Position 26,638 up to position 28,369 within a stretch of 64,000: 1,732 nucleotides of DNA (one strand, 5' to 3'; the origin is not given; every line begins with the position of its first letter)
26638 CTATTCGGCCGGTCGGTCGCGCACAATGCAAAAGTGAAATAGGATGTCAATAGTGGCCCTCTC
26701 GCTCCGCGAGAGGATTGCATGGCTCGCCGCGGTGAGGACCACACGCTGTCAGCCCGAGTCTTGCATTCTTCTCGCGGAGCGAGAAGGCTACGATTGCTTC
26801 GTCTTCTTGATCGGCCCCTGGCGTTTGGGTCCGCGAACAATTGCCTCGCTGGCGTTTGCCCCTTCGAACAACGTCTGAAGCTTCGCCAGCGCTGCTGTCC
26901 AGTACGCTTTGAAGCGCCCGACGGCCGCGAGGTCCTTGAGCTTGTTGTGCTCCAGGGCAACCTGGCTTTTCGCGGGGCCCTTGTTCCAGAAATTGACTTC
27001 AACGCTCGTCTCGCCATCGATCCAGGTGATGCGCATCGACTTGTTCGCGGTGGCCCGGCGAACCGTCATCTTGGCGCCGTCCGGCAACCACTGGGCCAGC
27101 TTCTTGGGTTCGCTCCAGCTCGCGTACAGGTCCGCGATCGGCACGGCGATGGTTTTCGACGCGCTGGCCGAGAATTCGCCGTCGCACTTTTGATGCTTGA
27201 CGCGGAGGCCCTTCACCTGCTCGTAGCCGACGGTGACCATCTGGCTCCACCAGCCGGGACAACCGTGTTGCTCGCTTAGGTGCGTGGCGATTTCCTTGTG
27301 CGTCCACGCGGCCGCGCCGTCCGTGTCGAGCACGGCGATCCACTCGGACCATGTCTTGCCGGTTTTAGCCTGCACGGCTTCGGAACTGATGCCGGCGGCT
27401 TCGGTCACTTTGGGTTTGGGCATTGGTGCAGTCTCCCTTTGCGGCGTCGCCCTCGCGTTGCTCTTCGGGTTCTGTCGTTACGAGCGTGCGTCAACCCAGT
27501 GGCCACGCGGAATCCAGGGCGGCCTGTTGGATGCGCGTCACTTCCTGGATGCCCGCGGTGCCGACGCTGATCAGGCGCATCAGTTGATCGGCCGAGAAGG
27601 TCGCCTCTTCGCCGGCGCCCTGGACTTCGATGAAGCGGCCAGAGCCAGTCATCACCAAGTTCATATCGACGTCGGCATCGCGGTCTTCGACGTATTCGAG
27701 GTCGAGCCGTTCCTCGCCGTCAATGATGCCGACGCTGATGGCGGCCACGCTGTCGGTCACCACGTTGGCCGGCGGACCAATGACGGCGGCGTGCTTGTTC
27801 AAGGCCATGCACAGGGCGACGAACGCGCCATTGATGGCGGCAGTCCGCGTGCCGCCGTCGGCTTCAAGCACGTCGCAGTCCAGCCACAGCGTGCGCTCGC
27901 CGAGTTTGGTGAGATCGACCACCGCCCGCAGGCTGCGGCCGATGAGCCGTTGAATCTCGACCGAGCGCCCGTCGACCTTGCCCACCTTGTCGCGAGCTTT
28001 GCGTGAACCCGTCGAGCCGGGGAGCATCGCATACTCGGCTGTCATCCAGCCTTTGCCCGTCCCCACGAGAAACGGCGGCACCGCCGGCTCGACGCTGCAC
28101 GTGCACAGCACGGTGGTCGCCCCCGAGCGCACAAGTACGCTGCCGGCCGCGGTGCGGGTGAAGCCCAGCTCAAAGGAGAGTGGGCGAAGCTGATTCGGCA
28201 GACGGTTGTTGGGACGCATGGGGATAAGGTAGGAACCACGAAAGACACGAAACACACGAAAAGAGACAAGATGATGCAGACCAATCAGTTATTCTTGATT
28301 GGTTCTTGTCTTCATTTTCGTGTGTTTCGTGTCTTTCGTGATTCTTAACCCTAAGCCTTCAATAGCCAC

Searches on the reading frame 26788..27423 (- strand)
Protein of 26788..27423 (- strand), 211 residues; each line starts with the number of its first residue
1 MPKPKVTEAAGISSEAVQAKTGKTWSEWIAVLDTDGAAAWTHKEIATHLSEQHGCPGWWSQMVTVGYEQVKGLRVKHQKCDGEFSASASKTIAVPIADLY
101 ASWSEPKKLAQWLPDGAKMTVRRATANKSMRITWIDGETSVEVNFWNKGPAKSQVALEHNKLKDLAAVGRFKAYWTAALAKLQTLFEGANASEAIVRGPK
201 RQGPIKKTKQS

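Call 3: search_protein_families(library=pfam, proteins=[window:26788-27423:-], max_evalue=0.01)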
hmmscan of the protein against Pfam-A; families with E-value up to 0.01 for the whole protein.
window:26788-27423:- (211 aa): 2 families
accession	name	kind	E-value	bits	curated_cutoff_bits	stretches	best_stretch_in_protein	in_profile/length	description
PF14117.11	DUF4287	-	3.1e-06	27.5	27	1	15-58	7-49/60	Domain of unknown function (DUF4287)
PF08327.17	AHSA1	-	0.00014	22.5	22.1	0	118-187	50-125/125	Activator of Hsp90 ATPase homolog 1-like protein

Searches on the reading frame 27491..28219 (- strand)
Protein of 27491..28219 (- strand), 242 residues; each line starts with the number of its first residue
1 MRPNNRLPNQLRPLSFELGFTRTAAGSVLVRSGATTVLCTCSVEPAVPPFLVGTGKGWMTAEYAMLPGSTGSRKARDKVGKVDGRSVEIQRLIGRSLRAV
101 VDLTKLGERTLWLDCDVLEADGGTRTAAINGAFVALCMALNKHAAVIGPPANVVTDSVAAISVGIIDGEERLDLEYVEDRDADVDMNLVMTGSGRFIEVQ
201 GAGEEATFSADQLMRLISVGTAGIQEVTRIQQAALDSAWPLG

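Call 18: find_related_loci(query=window:27491-28219:-, collection=genome_contigs, flank=10000)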
Query window:27491-28219:- (242 aa) in genome_contigs; peptide patterns used: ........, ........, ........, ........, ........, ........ (x = any residue, [..] = any of these).
599 stretches matched a pattern (row limit reached: there are more); 527 encode a relative of the query (tblastn E <= 1e-3); the best 80 are kept; 80 distinct loci.
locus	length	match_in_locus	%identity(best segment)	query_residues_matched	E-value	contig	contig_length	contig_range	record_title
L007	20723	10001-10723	90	1-241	2e-144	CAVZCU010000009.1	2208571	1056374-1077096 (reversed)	MAG: uncultured Gemmataceae bacterium isolate MFD00822.bin.2.119 genome assembly, contig: contig_27907, whole genome sho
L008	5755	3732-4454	85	1-241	5e-137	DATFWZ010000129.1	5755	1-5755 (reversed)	MAG TPA_asm: Gemmataceae bacterium isolate SMAG_U9504 k141_6935008, whole genome shotgun sequence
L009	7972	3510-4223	81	1-240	4e-128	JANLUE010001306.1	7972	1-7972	MAG: Gemmataceae bacterium isolate OTE_25_concoct_364 OTE_25_k141_3457060, whole genome shotgun sequence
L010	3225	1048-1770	80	1-241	3e-130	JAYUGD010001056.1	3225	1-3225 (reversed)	MAG: Zavarzinella sp. isolate GFS_7991 GFS_7991_1055, whole genome shotgun sequence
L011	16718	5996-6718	80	1-241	4e-126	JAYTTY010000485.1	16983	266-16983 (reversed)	MAG: Zavarzinella sp. isolate GFS_5468 GFS_5468_484, whole genome shotgun sequence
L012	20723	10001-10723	73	2-241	1e-113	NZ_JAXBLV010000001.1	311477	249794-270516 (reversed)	Gemmata algarum strain JC673 JC673_contig_1, whole genome shotgun sequence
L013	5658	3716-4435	73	2-241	9e-114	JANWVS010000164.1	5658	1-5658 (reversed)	MAG: Gemmataceae bacterium isolate SKYG122 NODE_164_length_5658_cov_2.778534, whole genome shotgun sequence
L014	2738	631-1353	73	2-241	7e-116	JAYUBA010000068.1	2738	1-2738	MAG: Frigoriglobus sp. isolate GFS_6685 GFS_6685_67, whole genome shotgun sequence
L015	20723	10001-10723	71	1-241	8e-112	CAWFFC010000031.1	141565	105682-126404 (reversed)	MAG: uncultured Gemmataceae bacterium isolate MFD00822.bin.2.162 genome assembly, contig: contig_90614, whole genome sho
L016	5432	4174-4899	71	1-241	7e-111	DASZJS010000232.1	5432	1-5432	MAG TPA_asm: Gemmata sp. isolate SMAG_U6635 k141_812176, whole genome shotgun sequence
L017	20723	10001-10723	71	1-241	2e-110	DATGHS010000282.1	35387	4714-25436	MAG TPA_asm: Gemmataceae bacterium isolate SMAG_U9787 k141_1603508, whole genome shotgun sequence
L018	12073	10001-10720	70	1-240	2e-109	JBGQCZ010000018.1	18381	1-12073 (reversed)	MAG: Gemmataceae bacterium isolate OBJ2_061818_110_28 k141_330442_length_18381_cov_8.0000, whole genome shotgun sequence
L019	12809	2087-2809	72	2-241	4e-109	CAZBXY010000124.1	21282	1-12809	MAG TPA_asm: uncultured Frigoriglobus sp. isolate SRP287051_co2_76 genome assembly, contig: NODE_4875_length_21282_cov_1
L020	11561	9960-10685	68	1-241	4e-109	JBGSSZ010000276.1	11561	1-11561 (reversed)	MAG: Limnoglobus sp. isolate JTS-AC394 k141_557225, whole genome shotgun sequence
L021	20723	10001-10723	70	1-241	2e-108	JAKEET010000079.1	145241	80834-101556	MAG: Gemmataceae bacterium isolate PMV_1.61 PMV_1.61.k101_467476, whole genome shotgun sequence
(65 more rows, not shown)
